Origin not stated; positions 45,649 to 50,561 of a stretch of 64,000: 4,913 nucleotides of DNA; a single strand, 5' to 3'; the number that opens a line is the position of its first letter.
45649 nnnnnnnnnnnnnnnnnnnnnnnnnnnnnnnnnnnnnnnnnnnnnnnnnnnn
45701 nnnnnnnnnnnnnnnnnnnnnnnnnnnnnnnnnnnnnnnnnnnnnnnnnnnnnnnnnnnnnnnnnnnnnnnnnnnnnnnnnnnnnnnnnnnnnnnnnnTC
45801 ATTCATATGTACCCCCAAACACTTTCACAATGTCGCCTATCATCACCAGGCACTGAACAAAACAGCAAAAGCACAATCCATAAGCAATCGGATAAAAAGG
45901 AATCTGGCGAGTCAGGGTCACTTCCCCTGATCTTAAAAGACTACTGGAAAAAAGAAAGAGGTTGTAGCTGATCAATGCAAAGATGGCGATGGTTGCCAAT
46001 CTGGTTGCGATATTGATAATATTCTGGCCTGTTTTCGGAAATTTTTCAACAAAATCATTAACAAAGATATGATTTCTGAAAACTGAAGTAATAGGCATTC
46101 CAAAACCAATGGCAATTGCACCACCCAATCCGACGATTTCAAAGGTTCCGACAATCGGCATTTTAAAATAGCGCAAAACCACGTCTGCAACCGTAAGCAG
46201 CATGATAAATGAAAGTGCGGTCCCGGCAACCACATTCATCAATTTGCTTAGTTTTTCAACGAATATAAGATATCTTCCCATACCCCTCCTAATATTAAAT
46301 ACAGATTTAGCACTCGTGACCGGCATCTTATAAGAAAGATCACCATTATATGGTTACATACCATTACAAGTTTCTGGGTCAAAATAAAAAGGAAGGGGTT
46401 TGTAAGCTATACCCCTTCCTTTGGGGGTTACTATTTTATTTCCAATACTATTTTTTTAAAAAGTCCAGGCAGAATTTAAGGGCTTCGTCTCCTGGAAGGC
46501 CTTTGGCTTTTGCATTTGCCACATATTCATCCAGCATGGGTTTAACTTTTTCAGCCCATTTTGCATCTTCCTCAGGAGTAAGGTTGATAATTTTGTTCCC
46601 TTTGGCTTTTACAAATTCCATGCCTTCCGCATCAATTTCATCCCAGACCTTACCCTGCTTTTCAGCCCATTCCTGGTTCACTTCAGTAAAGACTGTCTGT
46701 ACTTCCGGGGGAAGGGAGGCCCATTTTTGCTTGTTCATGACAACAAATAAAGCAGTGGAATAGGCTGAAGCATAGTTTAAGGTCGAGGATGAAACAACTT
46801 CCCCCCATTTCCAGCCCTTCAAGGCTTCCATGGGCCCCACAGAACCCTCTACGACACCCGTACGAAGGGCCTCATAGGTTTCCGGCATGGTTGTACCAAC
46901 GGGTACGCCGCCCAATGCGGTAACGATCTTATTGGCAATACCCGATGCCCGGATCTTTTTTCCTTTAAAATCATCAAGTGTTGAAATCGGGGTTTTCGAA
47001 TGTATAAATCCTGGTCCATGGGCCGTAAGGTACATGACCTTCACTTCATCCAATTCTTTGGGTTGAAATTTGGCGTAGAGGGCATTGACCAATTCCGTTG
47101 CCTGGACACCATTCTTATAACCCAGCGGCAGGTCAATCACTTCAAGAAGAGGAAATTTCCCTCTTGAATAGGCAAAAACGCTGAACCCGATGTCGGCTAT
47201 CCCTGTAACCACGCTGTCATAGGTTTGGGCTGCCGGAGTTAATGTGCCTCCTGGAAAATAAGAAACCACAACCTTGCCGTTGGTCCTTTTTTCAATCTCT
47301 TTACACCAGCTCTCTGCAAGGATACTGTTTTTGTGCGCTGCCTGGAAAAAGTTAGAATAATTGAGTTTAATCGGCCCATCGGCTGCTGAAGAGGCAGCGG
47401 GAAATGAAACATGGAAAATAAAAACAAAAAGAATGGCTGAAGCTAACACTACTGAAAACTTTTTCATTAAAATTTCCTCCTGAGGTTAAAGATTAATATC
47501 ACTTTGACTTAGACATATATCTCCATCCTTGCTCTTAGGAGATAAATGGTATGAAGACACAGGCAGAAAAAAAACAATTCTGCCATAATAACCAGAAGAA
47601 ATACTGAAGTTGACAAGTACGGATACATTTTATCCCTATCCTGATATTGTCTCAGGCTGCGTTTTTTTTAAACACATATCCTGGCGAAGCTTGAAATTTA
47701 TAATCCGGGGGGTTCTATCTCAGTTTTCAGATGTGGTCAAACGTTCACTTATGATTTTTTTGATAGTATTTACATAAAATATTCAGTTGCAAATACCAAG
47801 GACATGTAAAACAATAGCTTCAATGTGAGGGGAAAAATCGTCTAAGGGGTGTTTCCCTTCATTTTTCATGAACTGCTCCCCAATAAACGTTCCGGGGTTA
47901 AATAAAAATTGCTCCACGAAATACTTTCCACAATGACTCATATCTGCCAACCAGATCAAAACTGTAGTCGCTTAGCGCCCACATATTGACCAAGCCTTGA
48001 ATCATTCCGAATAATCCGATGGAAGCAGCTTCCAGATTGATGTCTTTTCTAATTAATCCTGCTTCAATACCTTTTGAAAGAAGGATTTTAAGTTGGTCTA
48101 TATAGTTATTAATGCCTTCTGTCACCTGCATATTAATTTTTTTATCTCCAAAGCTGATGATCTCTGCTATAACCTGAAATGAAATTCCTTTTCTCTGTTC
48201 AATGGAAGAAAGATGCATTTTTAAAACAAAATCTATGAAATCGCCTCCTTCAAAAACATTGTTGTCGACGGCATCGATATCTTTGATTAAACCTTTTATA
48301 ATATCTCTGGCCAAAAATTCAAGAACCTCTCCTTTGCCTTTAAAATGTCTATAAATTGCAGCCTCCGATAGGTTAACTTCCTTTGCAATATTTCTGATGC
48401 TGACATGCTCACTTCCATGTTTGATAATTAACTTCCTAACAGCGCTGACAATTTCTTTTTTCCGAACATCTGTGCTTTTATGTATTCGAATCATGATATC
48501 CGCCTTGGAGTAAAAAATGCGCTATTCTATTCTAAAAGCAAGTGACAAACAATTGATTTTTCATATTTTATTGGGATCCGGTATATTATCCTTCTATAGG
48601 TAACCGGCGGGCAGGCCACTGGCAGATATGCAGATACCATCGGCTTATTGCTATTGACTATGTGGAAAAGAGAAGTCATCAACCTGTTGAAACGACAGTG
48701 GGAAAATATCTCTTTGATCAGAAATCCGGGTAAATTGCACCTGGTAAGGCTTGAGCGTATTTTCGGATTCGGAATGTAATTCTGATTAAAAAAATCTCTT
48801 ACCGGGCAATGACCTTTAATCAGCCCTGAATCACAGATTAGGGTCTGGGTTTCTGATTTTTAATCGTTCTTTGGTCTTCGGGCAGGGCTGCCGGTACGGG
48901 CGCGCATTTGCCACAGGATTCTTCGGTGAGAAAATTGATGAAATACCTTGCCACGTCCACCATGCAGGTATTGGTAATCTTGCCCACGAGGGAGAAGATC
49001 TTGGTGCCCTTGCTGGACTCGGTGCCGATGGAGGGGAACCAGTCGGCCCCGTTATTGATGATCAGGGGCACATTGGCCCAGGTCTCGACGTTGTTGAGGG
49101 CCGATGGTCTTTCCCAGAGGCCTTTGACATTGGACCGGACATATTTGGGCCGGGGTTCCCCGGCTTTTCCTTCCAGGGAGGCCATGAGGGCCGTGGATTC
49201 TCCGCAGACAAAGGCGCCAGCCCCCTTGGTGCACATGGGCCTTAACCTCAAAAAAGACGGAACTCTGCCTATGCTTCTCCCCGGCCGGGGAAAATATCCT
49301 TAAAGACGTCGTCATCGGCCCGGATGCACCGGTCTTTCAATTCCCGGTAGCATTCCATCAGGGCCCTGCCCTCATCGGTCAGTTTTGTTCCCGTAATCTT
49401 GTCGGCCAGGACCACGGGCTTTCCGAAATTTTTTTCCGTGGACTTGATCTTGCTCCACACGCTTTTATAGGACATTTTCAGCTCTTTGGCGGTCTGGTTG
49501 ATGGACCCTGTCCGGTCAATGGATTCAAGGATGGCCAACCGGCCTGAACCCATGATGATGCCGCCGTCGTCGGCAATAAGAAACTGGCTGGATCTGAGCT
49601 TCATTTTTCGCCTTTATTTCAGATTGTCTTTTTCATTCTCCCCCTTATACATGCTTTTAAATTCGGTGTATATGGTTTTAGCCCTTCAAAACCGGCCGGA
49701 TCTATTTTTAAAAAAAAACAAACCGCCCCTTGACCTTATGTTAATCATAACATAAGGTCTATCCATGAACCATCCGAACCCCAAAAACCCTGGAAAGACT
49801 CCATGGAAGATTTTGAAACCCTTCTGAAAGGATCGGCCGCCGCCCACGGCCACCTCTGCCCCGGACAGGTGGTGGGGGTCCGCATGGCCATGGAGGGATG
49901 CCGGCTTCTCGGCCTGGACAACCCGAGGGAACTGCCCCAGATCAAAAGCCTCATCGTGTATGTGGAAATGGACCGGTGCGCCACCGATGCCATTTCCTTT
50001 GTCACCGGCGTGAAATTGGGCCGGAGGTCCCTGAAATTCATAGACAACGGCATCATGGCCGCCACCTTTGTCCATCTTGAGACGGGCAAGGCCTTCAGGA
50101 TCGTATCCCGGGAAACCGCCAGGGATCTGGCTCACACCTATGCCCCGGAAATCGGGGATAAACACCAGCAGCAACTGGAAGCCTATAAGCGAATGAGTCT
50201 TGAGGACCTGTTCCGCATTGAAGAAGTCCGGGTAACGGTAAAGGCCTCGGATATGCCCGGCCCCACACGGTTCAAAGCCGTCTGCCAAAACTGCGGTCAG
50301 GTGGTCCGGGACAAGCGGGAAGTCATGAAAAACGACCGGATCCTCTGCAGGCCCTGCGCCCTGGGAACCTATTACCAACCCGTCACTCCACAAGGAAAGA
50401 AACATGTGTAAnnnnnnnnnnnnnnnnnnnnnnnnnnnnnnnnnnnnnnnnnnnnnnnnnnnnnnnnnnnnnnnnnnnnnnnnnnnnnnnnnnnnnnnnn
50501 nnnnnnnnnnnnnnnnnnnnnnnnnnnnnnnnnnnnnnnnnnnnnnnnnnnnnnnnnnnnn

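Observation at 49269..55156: Mo/W regulon readable from sequence, but the ModE has no metal-sensing domain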

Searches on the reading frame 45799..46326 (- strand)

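Call 26: search_protein_families(library=pfam, proteins=[window:45799-46326:-])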
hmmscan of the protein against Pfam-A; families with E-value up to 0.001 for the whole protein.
window:45799-46326:- (175 aa): 1 family
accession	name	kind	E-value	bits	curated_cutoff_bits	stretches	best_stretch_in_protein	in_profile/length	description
PF04290.18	DctQ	-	1e-17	64.7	28.3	1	41-169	1-129/132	Tripartite ATP-independent periplasmic transporters, DctQ component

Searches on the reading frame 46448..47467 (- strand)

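Call 26: search_protein_families(library=pfam, proteins=[window:46448-47467:-])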
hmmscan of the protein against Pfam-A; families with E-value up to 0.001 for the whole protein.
window:46448-47467:- (339 aa): 1 family
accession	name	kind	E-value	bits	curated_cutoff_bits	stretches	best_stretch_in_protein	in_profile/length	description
PF03480.18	DctP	-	4e-49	167.9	23.4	1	49-315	13-282/286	Bacterial extracellular solute-binding protein, family 7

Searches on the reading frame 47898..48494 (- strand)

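Call 26: search_protein_families(library=pfam, proteins=[window:47898-48494:-])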
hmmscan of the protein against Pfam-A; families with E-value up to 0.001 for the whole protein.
window:47898-48494:- (198 aa): 4 families
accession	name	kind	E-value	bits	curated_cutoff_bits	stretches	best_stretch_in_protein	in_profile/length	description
PF00440.29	TetR_N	-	3.6e-11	43.1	24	1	15-59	1-45/47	Bacterial regulatory proteins, tetR family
PF08359.16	TetR_C_4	-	3.7e-09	37.3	21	1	87-190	26-128/133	YsiA-like protein, C-terminal region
PF08361.16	TetR_C_2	-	8e-06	26.3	22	1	130-187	54-110/121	MAATS-type transcriptional repressor, C-terminal region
PF18024.7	HTH_50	-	0.00045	20.3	27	0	13-52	5-45/50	Helix-turn-helix domain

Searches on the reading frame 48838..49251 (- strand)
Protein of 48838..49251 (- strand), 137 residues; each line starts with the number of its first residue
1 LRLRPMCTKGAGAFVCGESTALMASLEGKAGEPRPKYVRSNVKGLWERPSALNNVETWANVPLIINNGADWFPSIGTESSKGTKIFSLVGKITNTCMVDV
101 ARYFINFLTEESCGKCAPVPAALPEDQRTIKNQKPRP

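Call 26: search_protein_families(library=pfam, proteins=[window:48838-49251:-])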
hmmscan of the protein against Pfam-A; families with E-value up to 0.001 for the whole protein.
window:48838-49251:- (137 aa): 2 families
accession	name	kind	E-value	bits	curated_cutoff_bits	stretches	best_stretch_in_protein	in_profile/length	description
PF01512.22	Complex1_51K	-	5.6e-07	30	31.2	1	9-62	104-149/150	Nuo51 FMN-binding domain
PF10589.14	NADH_4Fe-4S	-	0.00024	21.4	23.5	1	99-118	1-20/85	NADH-ubiquinone oxidoreductase-F iron-sulfur binding region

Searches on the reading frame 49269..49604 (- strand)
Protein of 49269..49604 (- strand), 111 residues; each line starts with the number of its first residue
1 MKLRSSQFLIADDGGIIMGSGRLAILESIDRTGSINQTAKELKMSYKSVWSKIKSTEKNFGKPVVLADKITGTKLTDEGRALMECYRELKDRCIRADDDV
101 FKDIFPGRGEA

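Call 6: search_protein_families(library=pfam, proteins=[window:49269-49604:-])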
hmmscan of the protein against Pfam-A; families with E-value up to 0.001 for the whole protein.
window:49269-49604:- (111 aa): 1 family
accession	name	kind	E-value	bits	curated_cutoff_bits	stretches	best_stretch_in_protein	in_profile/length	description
PF00126.33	HTH_1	-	5.8e-09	36.2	26.6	1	22-80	3-60/60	Bacterial regulatory helix-turn-helix protein, lysR family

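Call 7: search_protein_families(library=ncbifam, proteins=[window:49269-49604:-])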
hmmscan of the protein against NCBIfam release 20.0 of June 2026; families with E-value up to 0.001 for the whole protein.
window:49269-49604:- (111 aa): 9 families
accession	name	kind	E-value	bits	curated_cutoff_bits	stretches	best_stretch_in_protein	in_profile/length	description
TIGR00637.1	ModE_repress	subfamily_domain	7.4e-17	61.2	98.5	1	18-96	2-84/100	ModE molybdate transport repressor domain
NF045990.1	TransRegCbbRRhodb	equivalog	4.6e-08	32.4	450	1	23-99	11-88/304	LysR family regulator CbbR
NF007957.0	PRK10676.1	equivalog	6.3e-08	32.1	369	1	21-96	20-99/263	molybdenum-dependent transcriptional regulator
TIGR03418.1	chol_sulf_TF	equivalog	5.1e-06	25.7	324.8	1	22-87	5-69/291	choline sulfate utilization transcriptional regulator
NF007667.0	PRK10341.1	equivalog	9.7e-06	24.8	308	1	22-84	11-72/312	transcriptional regulator TdcA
TIGR03298.1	argP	subfamily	1.3e-05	24.5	273.55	1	23-89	6-70/292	ArgP/LysG family DNA-binding transcriptional regulator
NF002964.0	PRK03635.1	subfamily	4.1e-05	22.8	197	1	22-89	7-72/297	ArgP/LysG family DNA-binding transcriptional regulator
NF009888.0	PRK13348.1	subfamily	0.00011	21.3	297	1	23-89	8-72/302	HTH-type transcriptional regulator ArgP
TIGR03339.1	phn_lysR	subfamily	0.00036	19.9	341.1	1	27-90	6-68/279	aminoethylphosphonate catabolism associated LysR family transcriptional regulator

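Call 38: search_protein_representatives(protein=window:49269-49604:-)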
Query: 111 residues. Proteins with E-value up to 0.001 (for the whole library): 1763; up to 1e-10: 76; up to 1e-30: 1. The best 150 are listed.
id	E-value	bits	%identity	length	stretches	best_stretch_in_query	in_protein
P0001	1.8e-43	162.9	72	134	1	1-105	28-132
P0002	5.8e-28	113.1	53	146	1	2-106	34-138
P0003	9.7e-28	112.3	53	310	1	1-108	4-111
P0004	5.0e-27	110.1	50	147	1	2-106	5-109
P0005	2.3e-25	104.7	52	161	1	1-109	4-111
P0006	6.2e-25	103.3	50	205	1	1-107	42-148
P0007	1.2e-24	102.3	51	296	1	1-109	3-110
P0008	1.9e-24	101.7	50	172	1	5-105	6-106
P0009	1.5e-23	98.9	51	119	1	2-106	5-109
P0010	6.0e-23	96.9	47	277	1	1-105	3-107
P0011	1.7e-22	95.5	45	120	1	2-107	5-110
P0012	3.7e-22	94.4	57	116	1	24-106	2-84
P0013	4.7e-22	94.1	49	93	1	18-106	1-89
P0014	2.9e-20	88.3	44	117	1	1-106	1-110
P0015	1.0e-19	86.5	42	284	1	2-105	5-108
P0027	2.9e-14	69.0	35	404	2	18-92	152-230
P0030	3.5e-14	68.8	44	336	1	1-109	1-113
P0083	1.8e-10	56.9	40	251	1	12-105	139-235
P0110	8.8e-10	54.6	40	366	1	6-90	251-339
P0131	2.3e-09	53.3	40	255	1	1-91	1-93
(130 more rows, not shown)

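Call 39: search_protein_families(library=pfam, proteins=[P0003, P0007, P0010, P0015, P0030, P0006, P0027, P0083, P0110, P0131], max_evalue=0.001)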
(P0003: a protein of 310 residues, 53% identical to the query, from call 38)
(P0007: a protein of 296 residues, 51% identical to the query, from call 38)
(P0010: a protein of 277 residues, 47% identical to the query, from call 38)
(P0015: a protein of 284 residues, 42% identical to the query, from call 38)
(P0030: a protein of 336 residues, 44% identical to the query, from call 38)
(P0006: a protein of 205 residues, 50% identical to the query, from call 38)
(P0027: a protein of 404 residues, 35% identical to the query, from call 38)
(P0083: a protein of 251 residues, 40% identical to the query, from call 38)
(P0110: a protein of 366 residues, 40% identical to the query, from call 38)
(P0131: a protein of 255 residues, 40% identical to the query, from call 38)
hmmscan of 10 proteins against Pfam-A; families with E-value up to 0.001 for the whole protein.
P0003 (310 aa): 6 families
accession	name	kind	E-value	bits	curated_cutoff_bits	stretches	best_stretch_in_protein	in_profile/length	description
PF03205.20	MobB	-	2.6e-43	147.5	26.6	1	147-277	1-133/133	Molybdopterin guanine dinucleotide synthesis protein B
PF00126.33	HTH_1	-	1.8e-09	37.8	26.6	1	27-83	5-60/60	Bacterial regulatory helix-turn-helix protein, lysR family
PF13191.12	AAA_16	-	2.4e-06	28.6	32.6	1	139-184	18-63/167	AAA ATPase domain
PF13401.12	AAA_22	-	8.9e-05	23.2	27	0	147-180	7-33/130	AAA domain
PF13671.12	AAA_33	-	0.00066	20.4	27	0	147-189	1-40/143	AAA domain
PF03193.22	RsgA_GTPase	-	0.00084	19.6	30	0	147-172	108-133/174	RsgA GTPase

P0007 (296 aa): 6 families
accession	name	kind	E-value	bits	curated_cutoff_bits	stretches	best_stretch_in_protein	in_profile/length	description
PF03205.20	MobB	-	1.6e-41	141.7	26.6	1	127-259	1-133/133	Molybdopterin guanine dinucleotide synthesis protein B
PF00126.33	HTH_1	-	3.3e-08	33.8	26.6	1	25-82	4-60/60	Bacterial regulatory helix-turn-helix protein, lysR family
PF02492.25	cobW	-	5.8e-05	23.2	20.7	1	127-170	2-44/180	CobW/HypB/UreG, nucleotide-binding domain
PF03308.22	MeaB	-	0.00015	21.3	23.1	0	128-162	36-70/273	Methylmalonyl Co-A mutase-associated GTPase MeaB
PF01656.29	CbiA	-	0.00041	20.7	25.4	1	132-164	6-38/125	CobQ/CobB/MinD/ParA nucleotide binding domain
PF00448.28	SRP54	-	0.00063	19.9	22.7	1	127-163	3-39/196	SRP54-type protein, GTPase domain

P0010 (277 aa): 7 families
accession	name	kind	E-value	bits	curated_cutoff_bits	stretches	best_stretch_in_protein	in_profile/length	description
PF03205.20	MobB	-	1.3e-26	93.5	26.6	1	129-195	1-67/133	Molybdopterin guanine dinucleotide synthesis protein B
PF00126.33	HTH_1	-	6e-10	39.4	26.6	1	25-81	4-59/60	Bacterial regulatory helix-turn-helix protein, lysR family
PF01972.22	SDH_protease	-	2.8e-05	23.7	31.3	1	185-236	132-175/286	ClpP-like SDH-type serine proteinase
PF00485.24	PRK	-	0.00015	22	22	1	129-188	1-59/196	Phosphoribulokinase / Uridine kinase family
PF02492.25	cobW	-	0.00047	20.2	20.7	1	129-172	2-44/180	CobW/HypB/UreG, nucleotide-binding domain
PF00448.28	SRP54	-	0.00058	20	22.7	1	129-165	3-39/196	SRP54-type protein, GTPase domain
PF03308.22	MeaB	-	0.00082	18.9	23.1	1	121-163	29-69/273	Methylmalonyl Co-A mutase-associated GTPase MeaB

P0015 (284 aa): 3 families
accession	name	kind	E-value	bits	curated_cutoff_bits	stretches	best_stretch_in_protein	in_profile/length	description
PF03205.20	MobB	-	1.3e-30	106.4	26.6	1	115-246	1-132/133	Molybdopterin guanine dinucleotide synthesis protein B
PF00126.33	HTH_1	-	1.3e-09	38.3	26.6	1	25-82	3-59/60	Bacterial regulatory helix-turn-helix protein, lysR family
PF13401.12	AAA_22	-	0.00043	21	27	1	114-150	6-40/130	AAA domain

P0030 (336 aa): 2 families
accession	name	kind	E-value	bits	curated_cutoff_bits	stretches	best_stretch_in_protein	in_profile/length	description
PF00126.33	HTH_1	-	1.3e-09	38.3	26.6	1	25-83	6-59/60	Bacterial regulatory helix-turn-helix protein, lysR family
PF03205.20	MobB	-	1.8e-05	25.1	26.6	1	123-250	2-133/133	Molybdopterin guanine dinucleotide synthesis protein B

P0006 (205 aa): 2 families
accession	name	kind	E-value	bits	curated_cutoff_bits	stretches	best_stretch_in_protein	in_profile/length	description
PF00126.33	HTH_1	-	2.8e-09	37.2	26.6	1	64-121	4-60/60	Bacterial regulatory helix-turn-helix protein, lysR family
PF03205.20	MobB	-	0.0001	22.6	26.6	1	166-191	1-26/133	Molybdopterin guanine dinucleotide synthesis protein B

P0027 (404 aa): 3 families
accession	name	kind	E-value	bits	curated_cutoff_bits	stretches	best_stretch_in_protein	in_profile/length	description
PF03459.23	TOBE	-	2.6e-25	88.9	22.3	2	334-396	2-64/64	TOBE domain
PF00126.33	HTH_1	-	2.1e-13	50.5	26.6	1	156-218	3-60/60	Bacterial regulatory helix-turn-helix protein, lysR family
PF13551.12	HTH_29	-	0.00073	20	28.1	0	158-216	3-61/64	Winged helix-turn helix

P0083 (251 aa): 6 families
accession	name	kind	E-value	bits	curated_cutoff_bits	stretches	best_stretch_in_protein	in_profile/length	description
PF00126.33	HTH_1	-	1.6e-07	31.6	26.6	1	151-191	5-45/60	Bacterial regulatory helix-turn-helix protein, lysR family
PF13551.12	HTH_29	-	0.00011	22.7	28.1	0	149-187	1-40/64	Winged helix-turn helix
PF13384.12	HTH_23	-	0.00022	21.4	24.6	0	149-183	7-41/50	Homeodomain-like domain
PF13518.12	HTH_28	-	0.00039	20.9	25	0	149-184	2-37/52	Helix-turn-helix domain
PF15943.11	YdaS_toxin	-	0.0006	20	30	0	154-193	3-41/65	Bacterial toxin YdaS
PF07453.19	NUMOD1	-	0.00096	19.8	22.8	0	161-180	18-37/37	NUMOD1 domain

P0110 (366 aa): 3 families
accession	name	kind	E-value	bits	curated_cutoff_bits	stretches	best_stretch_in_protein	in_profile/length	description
PF00117.34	GATase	-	7.4e-17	62.1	22.8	1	20-184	14-174/190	Glutamine amidotransferase class-I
PF00126.33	HTH_1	-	7e-07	29.5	26.6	1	268-329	4-60/60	Bacterial regulatory helix-turn-helix protein, lysR family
PF07722.19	Peptidase_C26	-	5.4e-05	23.5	20.5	1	72-107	94-129/219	Peptidase C26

P0131 (255 aa): 2 families
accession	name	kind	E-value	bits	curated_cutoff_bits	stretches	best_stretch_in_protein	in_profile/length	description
PF03459.23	TOBE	-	2.2e-15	57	22.3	1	123-186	1-64/64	TOBE domain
PF00126.33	HTH_1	-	4e-07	30.3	26.6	1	21-81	4-59/60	Bacterial regulatory helix-turn-helix protein, lysR family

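Call 62: find_encoding_contigs(protein=P0003, flank=6000, max_places=4)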
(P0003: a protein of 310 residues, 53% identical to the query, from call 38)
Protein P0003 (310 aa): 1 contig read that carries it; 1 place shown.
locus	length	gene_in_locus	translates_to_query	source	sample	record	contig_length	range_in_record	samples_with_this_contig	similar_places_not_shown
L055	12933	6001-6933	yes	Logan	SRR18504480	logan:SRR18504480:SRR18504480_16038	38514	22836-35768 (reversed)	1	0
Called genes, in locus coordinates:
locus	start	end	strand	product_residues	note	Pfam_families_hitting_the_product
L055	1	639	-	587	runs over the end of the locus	PF19676:DUF6178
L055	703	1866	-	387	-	PF00535:Glycos_transf_2, PF13641:Glyco_tranf_2_3, PF13506:Glyco_transf_21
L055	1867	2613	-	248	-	-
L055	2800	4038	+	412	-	PF03453:MoeA_N, PF00994:MoCF_biosynth, PF03454:MoeA_C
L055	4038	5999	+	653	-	PF03453:MoeA_N, PF00994:MoCF_biosynth, PF03454:MoeA_C, PF12727:PBP_like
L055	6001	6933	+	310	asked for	PF00126:HTH_1, PF13191:AAA_16 (weak), PF03205:MobB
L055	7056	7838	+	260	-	PF01618:MotA_ExbB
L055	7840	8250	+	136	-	PF02472:ExbD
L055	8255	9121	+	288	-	PF13103:TonB_2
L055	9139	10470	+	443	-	PF04052:TolB_N, PF26550:Tricorn_2nd, PF26549:Tricorn_N, PF07676:PD40, PF26549:Tricorn_N, PF07676:PD40, PF26549:Tricorn_N, PF07676:PD40, +3 more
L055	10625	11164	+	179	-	PF00691:OmpA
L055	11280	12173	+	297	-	PF10805:DUF2730 (faint), PF07719:TPR_2 (faint), PF13428:TPR_14 (faint), PF13525:YfiO, PF13174:TPR_6 (faint), PF13432:TPR_16 (weak)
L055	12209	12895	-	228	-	PF00565:SNase, PF02805:Ada_Zn_binding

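Call 64: find_encoding_contigs(protein=P0007, flank=6000, max_places=3)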
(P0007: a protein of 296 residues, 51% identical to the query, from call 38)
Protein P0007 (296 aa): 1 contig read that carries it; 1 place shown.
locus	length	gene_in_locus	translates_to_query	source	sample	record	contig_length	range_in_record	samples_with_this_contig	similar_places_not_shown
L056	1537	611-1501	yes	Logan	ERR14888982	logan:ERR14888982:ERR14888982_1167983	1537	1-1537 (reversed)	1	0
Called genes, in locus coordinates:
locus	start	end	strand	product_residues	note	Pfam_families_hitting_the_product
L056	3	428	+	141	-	?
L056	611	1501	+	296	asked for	PF00126:HTH_1, PF03205:MobB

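Call 65: find_encoding_contigs(protein=P0015, flank=6000, max_places=3)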
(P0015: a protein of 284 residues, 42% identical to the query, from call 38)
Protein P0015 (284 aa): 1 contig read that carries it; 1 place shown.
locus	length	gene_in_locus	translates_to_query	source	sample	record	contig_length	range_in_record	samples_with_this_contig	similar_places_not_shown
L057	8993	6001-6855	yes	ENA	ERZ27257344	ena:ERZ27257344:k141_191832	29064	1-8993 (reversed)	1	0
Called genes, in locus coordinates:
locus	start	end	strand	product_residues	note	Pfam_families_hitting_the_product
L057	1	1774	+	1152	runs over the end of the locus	PF17757:UvrB_inter, PF21132:MFD_D3 (weak), PF02559:CarD_TRCF_RID, PF00270:DEAD, PF04851:ResIII, PF00271:Helicase_C, PF03461:TRCF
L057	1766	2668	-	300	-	PF01040:UbiA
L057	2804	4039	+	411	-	PF03453:MoeA_N, PF00994:MoCF_biosynth, PF03454:MoeA_C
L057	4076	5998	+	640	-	PF03453:MoeA_N, PF00994:MoCF_biosynth, PF03454:MoeA_C, PF12727:PBP_like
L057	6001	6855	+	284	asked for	PF00126:HTH_1, PF03205:MobB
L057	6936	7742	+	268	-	PF01618:MotA_ExbB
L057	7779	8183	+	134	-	PF02472:ExbD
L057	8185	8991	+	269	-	?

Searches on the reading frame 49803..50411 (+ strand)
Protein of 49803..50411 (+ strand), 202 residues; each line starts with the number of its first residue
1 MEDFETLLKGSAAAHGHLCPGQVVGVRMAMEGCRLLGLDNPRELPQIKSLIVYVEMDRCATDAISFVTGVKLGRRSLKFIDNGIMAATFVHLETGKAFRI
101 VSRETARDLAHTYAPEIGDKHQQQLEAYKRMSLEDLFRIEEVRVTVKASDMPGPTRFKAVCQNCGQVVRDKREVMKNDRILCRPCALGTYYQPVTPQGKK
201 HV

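Call 6: search_protein_families(library=pfam, proteins=[window:49803-50411:+])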
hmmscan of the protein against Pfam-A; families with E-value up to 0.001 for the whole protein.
window:49803-50411:+ (202 aa): 2 families
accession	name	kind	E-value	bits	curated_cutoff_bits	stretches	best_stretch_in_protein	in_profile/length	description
PF02663.19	FmdE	-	7.9e-30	104.1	22.9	1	15-137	2-132/133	FmdE, Molybdenum formylmethanofuran dehydrogenase operon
PF01258.23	zf-dskA_traR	-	0.00064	20.1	24.9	0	159-186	5-31/36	Prokaryotic dksA/traR C4-type zinc finger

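Call 7: search_protein_families(library=ncbifam, proteins=[window:49803-50411:+])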
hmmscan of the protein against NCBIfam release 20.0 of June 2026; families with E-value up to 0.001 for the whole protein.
window:49803-50411:+ (202 aa): 0 families

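Call 59: search_solved_structures(query=window:49803-50411:+, max_evalue=0.001)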
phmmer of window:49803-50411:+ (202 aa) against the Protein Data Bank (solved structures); distinct sequences matched with E-value up to 0.001: 1.
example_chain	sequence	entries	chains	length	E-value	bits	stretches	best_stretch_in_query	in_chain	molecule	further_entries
2gvi_A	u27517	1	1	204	0.00066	23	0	14-119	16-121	conserved hypothetical protein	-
